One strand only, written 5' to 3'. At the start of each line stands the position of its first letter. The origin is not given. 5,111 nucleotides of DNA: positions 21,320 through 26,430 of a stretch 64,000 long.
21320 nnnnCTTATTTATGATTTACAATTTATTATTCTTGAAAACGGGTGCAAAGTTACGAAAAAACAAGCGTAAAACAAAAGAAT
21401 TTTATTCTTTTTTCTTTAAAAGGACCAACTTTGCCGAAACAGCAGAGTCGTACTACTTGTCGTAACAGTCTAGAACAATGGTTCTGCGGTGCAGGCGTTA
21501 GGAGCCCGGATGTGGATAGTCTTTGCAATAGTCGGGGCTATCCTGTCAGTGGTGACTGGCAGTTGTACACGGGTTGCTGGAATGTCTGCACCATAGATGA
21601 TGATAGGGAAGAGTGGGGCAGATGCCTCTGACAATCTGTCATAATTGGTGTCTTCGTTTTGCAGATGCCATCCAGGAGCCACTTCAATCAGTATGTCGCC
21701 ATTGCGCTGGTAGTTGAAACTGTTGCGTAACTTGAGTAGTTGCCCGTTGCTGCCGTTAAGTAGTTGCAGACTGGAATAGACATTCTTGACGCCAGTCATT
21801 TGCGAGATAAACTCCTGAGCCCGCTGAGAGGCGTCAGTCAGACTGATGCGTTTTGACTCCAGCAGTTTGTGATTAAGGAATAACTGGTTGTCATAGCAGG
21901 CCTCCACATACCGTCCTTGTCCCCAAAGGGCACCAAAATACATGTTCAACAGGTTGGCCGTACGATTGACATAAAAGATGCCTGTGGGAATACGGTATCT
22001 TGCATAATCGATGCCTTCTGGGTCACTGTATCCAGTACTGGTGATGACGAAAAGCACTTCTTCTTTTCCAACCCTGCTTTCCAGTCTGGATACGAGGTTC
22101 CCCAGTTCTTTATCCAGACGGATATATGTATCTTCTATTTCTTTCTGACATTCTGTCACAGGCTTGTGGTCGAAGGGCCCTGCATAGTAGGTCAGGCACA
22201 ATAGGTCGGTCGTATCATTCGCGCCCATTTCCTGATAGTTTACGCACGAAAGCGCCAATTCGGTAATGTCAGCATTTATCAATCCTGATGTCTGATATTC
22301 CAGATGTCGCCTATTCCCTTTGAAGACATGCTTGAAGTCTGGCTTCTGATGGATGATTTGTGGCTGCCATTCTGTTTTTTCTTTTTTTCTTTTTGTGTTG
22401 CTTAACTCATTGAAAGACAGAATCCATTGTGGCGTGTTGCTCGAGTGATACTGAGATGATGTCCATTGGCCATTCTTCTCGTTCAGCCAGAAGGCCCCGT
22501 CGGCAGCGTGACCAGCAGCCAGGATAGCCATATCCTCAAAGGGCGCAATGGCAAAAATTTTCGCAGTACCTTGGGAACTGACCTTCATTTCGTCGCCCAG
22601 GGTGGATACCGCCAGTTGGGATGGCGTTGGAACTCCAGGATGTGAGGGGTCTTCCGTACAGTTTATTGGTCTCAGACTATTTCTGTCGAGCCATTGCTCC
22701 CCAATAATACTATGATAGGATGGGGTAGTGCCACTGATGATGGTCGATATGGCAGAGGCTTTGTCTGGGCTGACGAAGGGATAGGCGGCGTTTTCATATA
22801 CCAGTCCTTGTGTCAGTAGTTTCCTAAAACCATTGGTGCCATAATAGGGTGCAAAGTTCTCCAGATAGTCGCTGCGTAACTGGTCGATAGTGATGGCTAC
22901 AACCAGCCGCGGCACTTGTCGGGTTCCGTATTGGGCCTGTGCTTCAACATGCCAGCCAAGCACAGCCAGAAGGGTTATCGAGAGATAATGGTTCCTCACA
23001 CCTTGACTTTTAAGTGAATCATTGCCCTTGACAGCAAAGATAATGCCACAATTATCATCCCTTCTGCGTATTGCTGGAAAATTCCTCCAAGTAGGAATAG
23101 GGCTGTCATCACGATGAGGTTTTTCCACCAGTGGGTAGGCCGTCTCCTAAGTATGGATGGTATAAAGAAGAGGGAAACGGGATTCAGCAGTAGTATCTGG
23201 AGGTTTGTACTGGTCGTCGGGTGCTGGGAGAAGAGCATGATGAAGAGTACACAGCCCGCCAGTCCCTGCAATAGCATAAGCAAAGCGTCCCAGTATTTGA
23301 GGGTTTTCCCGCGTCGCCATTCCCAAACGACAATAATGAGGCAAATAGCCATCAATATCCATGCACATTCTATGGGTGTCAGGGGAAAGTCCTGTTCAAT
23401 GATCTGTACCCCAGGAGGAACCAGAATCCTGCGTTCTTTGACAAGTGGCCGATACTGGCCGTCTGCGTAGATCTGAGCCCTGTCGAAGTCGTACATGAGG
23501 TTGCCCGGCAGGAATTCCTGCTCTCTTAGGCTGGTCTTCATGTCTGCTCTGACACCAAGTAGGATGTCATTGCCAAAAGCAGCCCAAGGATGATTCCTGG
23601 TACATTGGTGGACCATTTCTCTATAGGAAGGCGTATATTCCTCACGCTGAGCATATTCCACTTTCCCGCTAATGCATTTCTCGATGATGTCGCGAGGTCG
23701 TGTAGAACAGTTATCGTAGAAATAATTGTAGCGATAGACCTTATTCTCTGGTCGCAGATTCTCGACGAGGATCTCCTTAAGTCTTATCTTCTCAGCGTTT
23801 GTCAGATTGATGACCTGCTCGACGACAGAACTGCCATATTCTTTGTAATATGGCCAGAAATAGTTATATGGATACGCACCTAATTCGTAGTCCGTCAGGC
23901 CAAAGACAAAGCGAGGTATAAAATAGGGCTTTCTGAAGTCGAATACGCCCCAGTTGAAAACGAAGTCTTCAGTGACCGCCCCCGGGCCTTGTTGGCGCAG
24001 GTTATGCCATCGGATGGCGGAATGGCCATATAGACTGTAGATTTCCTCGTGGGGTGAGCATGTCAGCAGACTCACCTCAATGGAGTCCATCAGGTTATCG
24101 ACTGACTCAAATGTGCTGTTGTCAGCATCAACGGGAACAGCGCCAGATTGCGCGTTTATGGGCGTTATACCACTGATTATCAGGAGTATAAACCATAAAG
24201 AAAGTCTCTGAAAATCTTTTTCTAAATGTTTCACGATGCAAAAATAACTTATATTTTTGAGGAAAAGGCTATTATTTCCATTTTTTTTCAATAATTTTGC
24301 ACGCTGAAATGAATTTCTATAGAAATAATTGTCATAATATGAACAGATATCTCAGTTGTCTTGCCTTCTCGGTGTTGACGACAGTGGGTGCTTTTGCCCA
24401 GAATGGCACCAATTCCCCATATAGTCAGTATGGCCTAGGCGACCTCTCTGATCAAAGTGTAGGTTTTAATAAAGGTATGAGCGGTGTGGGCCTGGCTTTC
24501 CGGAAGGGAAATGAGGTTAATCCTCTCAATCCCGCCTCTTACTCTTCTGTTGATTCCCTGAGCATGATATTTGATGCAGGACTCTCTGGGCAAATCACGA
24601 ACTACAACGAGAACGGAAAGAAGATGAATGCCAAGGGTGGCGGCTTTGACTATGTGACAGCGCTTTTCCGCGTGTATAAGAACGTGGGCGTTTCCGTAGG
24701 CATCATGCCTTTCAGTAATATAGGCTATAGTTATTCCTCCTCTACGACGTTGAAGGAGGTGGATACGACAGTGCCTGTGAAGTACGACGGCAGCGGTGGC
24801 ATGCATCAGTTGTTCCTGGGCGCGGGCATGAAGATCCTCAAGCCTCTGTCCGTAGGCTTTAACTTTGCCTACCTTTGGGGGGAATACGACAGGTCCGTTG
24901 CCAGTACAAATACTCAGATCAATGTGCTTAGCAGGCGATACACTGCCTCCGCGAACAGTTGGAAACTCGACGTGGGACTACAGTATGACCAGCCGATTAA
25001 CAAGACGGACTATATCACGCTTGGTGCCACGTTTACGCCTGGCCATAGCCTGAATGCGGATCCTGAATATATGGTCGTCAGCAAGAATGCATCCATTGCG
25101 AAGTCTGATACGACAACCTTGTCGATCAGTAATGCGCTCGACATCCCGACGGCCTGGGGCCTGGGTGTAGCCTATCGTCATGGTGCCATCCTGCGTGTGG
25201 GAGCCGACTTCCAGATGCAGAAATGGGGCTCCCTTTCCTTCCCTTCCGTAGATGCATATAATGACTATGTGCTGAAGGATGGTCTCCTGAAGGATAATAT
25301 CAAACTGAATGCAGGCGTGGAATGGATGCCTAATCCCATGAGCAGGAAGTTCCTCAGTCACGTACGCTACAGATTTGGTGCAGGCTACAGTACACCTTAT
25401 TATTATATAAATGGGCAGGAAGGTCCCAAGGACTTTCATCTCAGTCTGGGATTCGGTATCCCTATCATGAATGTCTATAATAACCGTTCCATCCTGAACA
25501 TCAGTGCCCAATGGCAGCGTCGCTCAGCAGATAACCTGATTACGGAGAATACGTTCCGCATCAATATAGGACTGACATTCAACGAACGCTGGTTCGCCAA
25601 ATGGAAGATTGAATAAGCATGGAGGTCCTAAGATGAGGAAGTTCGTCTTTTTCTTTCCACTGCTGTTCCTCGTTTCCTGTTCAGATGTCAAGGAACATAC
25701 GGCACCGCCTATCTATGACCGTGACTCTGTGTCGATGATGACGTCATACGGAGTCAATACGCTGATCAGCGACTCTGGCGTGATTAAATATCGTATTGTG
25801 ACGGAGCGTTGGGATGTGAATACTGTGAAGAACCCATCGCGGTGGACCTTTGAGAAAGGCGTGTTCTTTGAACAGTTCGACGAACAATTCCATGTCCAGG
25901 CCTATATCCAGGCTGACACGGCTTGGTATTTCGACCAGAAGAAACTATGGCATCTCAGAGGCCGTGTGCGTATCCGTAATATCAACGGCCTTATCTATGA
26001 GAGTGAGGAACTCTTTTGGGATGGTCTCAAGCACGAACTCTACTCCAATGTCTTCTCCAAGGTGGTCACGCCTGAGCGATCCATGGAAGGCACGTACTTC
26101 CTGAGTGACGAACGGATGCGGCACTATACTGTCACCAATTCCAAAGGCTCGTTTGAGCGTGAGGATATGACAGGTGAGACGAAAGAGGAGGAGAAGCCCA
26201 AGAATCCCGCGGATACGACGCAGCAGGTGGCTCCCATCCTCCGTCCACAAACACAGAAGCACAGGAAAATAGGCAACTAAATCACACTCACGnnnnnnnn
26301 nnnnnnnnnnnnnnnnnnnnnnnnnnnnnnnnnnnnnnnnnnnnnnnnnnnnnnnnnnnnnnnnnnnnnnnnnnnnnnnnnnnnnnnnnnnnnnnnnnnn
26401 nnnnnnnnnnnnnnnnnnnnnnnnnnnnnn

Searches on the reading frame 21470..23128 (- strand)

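Call 9: search_protein_families(library=pfam, proteins=[window:21470-23128:-], max_evalue=0.001)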
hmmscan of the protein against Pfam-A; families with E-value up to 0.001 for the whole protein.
window:21470-23128:- (552 aa): 1 family
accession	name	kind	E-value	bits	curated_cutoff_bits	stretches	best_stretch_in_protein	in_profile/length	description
PF01663.27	Phosphodiest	-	2.2e-24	87.1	23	1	76-494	1-328/342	Type I phosphodiesterase / nucleotide pyrophosphatase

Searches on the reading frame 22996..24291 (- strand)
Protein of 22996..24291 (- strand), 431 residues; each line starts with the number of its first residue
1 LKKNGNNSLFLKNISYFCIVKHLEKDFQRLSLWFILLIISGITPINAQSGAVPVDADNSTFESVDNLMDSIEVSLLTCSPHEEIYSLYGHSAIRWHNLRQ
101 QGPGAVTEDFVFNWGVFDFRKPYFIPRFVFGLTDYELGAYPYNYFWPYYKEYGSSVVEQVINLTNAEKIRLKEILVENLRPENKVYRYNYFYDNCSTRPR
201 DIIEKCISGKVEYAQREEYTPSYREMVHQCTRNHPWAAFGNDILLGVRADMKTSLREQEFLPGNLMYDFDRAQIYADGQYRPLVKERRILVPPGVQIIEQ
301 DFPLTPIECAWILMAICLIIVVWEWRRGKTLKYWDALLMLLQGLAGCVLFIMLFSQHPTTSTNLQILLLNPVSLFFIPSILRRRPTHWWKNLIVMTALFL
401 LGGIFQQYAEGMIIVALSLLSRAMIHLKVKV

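Call 9: search_protein_families(library=pfam, proteins=[window:22996-24291:-], max_evalue=0.001)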
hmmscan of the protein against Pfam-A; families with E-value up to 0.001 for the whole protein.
window:22996-24291:- (431 aa): 2 families
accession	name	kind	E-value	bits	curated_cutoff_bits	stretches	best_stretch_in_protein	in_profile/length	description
PF25221.1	5TMH_Lnb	-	1.2e-35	123.1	25.2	1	299-428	3-138/144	Lnb transmembrane domain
PF13387.12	Lnb_N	-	6.2e-23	81.7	22.2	1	68-228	11-174/175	Lnb N-terminal periplasmic domain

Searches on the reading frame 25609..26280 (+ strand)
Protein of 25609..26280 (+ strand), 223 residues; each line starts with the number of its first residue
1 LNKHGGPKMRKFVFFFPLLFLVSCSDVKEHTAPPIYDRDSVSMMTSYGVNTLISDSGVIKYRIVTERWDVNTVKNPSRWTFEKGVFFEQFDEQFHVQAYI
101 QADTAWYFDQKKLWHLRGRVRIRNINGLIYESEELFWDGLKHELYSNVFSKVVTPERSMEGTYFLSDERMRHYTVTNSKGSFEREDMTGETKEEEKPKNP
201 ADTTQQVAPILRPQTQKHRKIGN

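Call 5: search_protein_families(library=pfam, proteins=[window:25609-26280:+], max_evalue=0.01)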
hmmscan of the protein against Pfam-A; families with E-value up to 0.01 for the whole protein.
window:25609-26280:+ (223 aa): 1 family
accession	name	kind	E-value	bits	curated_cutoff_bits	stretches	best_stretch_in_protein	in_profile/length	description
PF06835.18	LptC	-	0.001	19.2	21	1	32-176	23-167/175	Lipopolysaccharide-assembly, LptC-related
